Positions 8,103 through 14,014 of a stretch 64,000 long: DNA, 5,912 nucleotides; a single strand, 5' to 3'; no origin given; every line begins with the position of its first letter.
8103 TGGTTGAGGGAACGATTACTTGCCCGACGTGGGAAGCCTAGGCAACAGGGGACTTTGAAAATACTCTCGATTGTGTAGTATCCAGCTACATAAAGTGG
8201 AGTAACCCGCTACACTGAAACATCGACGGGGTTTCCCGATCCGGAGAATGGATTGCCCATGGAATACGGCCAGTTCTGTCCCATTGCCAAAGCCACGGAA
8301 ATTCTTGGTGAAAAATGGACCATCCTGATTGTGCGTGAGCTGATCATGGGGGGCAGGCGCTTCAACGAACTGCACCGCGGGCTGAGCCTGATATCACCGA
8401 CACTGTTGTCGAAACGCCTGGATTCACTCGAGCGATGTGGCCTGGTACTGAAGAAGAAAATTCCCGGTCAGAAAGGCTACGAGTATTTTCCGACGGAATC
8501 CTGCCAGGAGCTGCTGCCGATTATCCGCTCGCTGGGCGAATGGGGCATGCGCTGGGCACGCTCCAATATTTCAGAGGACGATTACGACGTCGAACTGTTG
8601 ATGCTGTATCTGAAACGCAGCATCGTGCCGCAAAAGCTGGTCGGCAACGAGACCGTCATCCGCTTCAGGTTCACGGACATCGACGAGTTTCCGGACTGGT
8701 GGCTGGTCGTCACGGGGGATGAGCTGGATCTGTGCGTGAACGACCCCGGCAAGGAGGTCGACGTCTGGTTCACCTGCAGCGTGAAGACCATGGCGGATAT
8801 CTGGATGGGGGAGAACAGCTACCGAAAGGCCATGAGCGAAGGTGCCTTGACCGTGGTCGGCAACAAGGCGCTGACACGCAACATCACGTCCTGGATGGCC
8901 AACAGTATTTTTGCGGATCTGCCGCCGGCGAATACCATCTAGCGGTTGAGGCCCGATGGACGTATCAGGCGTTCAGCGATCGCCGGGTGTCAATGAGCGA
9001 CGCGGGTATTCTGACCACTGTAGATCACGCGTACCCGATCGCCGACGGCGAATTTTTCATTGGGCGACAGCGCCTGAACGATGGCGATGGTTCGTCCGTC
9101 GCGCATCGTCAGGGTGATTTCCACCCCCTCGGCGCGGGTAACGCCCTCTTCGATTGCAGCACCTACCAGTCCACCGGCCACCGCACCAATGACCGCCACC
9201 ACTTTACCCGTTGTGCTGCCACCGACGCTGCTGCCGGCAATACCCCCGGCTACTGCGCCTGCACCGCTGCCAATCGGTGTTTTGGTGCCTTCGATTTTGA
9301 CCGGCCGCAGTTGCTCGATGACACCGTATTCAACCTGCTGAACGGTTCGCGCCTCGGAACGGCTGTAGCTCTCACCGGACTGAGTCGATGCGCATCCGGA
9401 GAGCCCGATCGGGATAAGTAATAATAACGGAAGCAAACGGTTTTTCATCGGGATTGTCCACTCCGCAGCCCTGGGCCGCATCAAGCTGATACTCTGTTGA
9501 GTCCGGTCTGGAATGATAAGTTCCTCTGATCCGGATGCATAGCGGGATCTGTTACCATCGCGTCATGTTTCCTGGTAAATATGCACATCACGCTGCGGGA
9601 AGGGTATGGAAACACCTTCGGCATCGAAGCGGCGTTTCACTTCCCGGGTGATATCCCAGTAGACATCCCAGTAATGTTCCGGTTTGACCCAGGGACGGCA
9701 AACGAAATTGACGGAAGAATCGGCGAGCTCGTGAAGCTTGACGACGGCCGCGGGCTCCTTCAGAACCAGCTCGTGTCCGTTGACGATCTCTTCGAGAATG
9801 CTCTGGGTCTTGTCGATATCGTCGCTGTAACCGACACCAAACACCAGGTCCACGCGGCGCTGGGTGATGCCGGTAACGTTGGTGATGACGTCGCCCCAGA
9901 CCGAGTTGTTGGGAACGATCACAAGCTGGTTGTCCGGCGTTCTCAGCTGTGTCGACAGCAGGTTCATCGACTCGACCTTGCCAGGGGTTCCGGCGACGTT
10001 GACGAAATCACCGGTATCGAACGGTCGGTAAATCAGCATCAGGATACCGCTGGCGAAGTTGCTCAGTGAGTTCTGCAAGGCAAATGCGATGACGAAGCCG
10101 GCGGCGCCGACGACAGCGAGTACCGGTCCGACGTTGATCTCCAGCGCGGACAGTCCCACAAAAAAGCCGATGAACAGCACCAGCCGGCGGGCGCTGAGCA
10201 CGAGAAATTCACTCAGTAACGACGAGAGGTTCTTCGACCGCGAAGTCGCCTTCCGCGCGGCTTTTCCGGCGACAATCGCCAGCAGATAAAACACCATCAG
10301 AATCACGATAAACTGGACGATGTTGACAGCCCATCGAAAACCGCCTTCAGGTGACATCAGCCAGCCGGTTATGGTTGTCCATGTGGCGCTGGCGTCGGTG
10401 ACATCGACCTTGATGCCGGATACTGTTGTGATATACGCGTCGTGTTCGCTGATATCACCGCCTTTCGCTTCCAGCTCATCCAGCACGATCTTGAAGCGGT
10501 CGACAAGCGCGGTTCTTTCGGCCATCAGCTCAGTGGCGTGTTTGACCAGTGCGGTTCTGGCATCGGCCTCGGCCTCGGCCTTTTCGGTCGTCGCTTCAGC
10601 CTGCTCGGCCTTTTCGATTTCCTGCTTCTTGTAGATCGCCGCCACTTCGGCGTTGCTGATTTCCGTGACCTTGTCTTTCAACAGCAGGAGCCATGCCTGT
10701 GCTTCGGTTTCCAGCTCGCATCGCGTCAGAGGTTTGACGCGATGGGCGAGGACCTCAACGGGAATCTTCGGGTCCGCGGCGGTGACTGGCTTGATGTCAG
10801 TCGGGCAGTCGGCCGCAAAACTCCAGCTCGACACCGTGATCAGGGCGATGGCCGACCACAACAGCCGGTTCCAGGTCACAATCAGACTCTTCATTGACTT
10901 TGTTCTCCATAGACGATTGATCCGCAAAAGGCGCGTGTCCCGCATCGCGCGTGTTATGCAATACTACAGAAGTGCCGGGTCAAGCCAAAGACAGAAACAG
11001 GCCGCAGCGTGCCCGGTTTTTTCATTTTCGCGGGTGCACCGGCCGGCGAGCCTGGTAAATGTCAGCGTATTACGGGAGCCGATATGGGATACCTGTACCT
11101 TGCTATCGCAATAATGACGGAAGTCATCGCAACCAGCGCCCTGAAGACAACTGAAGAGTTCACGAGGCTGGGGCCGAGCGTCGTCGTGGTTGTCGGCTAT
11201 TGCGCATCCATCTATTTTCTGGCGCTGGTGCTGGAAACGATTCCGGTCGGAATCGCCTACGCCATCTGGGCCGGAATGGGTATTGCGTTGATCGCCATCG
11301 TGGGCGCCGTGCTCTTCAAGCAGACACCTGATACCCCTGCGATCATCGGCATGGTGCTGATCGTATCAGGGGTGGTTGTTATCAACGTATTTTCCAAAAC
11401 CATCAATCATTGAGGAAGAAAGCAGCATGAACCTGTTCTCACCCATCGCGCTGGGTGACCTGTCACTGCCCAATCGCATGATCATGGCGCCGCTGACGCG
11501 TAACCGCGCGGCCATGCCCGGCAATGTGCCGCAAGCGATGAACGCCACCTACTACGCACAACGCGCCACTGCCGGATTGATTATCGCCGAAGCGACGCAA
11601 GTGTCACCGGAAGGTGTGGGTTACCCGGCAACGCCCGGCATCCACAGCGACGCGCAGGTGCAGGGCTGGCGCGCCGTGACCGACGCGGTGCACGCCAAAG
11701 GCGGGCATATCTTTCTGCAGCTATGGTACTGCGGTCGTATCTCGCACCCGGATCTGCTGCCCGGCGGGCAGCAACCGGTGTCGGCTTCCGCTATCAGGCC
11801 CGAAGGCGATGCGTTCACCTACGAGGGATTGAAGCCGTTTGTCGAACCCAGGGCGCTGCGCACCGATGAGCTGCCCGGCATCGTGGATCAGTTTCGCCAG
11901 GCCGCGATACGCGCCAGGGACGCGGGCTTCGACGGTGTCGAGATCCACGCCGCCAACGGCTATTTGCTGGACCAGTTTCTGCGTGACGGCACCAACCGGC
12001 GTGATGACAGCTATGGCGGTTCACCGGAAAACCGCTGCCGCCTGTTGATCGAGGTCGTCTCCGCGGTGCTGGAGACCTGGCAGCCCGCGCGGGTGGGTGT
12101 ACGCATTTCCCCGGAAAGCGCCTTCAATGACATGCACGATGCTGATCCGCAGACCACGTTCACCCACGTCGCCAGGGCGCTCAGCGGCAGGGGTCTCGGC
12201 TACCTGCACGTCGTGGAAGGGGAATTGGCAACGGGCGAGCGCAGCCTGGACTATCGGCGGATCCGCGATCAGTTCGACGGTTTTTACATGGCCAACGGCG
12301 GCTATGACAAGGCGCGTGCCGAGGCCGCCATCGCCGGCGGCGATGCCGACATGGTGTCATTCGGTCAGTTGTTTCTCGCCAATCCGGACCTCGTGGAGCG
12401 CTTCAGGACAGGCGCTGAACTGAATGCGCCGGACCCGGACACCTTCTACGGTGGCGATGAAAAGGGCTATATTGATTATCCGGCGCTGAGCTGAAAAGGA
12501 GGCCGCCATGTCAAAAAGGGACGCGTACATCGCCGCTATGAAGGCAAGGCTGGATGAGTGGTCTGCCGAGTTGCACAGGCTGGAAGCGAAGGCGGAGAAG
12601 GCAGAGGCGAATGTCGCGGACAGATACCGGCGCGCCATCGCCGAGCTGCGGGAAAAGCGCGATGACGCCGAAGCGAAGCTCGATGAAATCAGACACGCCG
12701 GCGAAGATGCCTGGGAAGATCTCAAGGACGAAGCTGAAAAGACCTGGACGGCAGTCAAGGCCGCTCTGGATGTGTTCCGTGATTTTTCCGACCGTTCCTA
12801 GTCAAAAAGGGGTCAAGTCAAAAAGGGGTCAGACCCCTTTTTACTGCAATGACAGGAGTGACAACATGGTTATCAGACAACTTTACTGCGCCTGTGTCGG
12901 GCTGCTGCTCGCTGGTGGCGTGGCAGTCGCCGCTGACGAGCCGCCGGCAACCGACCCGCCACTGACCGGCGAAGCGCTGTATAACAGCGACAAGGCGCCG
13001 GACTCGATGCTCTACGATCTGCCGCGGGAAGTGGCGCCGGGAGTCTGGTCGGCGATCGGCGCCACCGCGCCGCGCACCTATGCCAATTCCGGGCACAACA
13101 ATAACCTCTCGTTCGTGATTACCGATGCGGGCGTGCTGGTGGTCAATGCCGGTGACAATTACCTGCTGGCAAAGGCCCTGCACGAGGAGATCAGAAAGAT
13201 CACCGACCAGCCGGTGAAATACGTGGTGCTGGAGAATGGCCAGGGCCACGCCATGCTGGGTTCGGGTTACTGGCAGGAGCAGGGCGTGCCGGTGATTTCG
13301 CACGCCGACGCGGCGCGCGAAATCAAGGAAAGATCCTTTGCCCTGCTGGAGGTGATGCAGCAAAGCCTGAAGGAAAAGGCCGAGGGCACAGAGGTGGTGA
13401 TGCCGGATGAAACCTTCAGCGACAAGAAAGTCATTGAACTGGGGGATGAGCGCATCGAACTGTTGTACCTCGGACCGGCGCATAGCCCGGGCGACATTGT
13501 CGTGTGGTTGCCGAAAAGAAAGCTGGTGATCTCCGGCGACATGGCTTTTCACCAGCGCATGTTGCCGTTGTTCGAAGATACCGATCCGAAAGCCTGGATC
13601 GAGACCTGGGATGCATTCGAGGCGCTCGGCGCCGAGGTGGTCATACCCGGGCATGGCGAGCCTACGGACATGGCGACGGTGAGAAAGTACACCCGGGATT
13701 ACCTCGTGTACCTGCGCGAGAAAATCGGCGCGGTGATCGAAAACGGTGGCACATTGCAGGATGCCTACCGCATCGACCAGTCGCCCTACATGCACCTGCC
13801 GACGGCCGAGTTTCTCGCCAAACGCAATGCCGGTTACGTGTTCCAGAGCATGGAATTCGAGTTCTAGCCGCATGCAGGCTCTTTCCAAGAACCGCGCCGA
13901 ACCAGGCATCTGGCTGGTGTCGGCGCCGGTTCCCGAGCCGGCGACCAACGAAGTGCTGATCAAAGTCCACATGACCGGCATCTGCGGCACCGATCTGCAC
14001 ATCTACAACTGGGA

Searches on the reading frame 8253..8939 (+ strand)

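Call 28: search_protein_families(library=pfam, proteins=[window:8253-8939:+], max_evalue=0.00001)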
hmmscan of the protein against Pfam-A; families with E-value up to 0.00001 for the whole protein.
window:8253-8939:+ (229 aa): 1 family
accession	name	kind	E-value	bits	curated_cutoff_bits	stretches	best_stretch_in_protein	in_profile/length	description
PF01638.23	HxlR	-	9.1e-18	64.3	20.8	1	17-103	1-88/91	HxlR-like helix-turn-helix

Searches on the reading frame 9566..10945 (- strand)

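Call 28: search_protein_families(library=pfam, proteins=[window:9566-10945:-], max_evalue=0.00001)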
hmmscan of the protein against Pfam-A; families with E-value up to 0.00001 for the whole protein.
window:9566-10945:- (460 aa): 3 families
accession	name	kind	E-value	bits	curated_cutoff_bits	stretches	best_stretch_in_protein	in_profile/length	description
PF00924.24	MS_channel_2nd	-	1.5e-21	76.7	20.2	1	292-358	1-67/68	Mechanosensitive ion channel, beta-domain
PF21082.3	MS_channel_3rd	-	6.8e-17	62.1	21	1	365-447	1-88/88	Mechanosensitive ion channel MscS, C-terminal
PF21088.3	MS_channel_1st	-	5.2e-06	26.8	23.1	1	255-291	6-42/42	Mechanosensitive ion channel, transmembrane helices 2/3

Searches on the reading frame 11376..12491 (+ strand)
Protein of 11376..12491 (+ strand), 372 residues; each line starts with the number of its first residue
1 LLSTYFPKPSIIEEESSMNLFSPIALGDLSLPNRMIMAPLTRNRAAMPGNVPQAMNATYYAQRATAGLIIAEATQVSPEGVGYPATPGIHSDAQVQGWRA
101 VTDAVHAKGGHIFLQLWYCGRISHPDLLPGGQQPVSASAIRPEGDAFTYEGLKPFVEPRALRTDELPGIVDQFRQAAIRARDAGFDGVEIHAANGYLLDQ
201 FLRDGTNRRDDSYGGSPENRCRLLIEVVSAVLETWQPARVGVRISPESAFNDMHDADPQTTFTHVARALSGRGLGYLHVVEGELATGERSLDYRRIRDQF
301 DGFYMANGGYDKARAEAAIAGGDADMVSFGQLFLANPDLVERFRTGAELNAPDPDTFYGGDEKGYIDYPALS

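Call 28: search_protein_families(library=pfam, proteins=[window:11376-12491:+], max_evalue=0.00001)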
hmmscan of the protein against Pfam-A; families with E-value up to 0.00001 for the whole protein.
window:11376-12491:+ (372 aa): 1 family
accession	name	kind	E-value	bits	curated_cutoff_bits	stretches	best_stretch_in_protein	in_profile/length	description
PF00724.26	Oxidored_FMN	-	1.6e-78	264.8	27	1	20-349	2-341/342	NADH:flavin oxidoreductase / NADH oxidase family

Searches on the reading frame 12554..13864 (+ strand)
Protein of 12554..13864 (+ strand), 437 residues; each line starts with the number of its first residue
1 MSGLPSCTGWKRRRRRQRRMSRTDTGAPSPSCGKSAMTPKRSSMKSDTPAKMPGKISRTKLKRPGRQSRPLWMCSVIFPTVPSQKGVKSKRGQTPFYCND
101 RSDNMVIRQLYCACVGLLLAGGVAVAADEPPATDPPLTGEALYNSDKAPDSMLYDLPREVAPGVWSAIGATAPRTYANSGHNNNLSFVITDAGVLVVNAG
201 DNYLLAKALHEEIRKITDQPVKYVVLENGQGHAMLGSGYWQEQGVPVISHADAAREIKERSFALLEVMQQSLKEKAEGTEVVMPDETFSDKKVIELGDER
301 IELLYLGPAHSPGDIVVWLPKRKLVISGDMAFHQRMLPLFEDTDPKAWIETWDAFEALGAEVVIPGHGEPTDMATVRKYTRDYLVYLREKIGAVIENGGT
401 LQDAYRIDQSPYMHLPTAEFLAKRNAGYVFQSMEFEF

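Call 31: search_protein_families(library=pfam, proteins=[window:12554-13864:+], max_evalue=0.00001)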
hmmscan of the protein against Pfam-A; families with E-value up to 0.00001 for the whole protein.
window:12554-13864:+ (437 aa): 1 family
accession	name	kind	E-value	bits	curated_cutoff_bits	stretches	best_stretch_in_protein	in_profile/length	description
PF00753.33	Lactamase_B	-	1.2e-12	48.6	22.7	1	232-367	56-196/196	Metallo-beta-lactamase superfamily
